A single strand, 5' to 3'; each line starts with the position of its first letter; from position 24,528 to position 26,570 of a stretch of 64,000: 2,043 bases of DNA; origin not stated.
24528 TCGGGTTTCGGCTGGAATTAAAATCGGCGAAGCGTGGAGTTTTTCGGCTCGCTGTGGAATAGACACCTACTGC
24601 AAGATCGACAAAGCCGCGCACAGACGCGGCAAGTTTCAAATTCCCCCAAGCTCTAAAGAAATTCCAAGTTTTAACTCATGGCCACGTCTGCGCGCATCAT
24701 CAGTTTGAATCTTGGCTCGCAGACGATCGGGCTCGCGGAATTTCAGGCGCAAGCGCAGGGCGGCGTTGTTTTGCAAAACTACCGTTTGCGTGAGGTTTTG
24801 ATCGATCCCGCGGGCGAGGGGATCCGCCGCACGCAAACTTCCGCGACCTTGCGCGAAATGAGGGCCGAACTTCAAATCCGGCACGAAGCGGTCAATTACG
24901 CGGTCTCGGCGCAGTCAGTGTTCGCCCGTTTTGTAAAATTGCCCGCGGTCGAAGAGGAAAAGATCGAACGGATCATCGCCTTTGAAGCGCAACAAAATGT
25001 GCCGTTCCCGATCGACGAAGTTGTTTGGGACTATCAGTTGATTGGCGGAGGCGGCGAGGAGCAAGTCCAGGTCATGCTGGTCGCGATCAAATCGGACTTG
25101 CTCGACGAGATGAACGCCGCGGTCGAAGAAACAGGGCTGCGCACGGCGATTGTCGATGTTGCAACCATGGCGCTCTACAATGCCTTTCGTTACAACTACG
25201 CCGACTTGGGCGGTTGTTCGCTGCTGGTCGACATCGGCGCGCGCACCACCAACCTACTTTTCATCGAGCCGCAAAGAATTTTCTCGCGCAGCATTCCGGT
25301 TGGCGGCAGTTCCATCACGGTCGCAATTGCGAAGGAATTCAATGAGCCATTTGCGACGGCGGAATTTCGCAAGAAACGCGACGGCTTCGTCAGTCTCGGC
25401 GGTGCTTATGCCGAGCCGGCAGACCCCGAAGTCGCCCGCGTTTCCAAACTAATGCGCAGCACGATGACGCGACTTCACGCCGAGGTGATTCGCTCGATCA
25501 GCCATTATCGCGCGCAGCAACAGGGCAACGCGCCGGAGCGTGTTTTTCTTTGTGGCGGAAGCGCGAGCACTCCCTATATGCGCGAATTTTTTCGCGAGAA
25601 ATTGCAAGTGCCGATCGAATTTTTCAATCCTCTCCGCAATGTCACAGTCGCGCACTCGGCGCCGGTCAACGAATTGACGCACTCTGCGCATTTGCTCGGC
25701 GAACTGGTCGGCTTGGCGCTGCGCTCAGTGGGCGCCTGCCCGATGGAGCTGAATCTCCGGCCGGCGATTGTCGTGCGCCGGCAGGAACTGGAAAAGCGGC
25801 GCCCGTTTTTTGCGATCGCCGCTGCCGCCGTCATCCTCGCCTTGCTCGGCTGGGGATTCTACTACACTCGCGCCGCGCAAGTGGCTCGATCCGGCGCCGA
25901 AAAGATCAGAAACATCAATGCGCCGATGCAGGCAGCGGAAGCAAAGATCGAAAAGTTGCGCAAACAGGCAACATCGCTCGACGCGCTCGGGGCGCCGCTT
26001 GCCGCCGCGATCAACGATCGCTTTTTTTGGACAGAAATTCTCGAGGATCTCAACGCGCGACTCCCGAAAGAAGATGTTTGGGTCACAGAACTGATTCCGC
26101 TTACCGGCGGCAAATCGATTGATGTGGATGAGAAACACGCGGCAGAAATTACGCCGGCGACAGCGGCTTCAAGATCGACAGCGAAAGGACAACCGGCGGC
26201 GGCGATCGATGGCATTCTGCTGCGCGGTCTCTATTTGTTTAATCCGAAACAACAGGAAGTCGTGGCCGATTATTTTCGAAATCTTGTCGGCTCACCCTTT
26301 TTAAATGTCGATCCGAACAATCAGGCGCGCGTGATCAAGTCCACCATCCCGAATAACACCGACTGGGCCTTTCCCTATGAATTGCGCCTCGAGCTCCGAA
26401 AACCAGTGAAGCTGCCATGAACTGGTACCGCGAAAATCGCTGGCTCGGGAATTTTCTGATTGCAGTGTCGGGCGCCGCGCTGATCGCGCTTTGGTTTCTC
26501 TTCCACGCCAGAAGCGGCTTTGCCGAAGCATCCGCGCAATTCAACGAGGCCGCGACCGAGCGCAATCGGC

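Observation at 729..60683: Hyper-abundant 10-mer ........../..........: an uptake-signal-like genomic word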

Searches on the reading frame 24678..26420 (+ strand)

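Call 13: search_protein_families(library=pfam, proteins=[window:24678-26420:+])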
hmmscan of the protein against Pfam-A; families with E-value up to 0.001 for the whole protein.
window:24678-26420:+ (580 aa): 2 families
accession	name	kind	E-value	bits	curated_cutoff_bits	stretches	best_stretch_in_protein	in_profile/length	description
PF11104.14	PilM_2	-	4.7e-38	131.4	27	1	11-350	3-339/340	Type IV pilus assembly protein PilM;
PF14450.12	FtsA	-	8.5e-11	42.8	31.8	1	183-320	2-118/127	Cell division protein FtsA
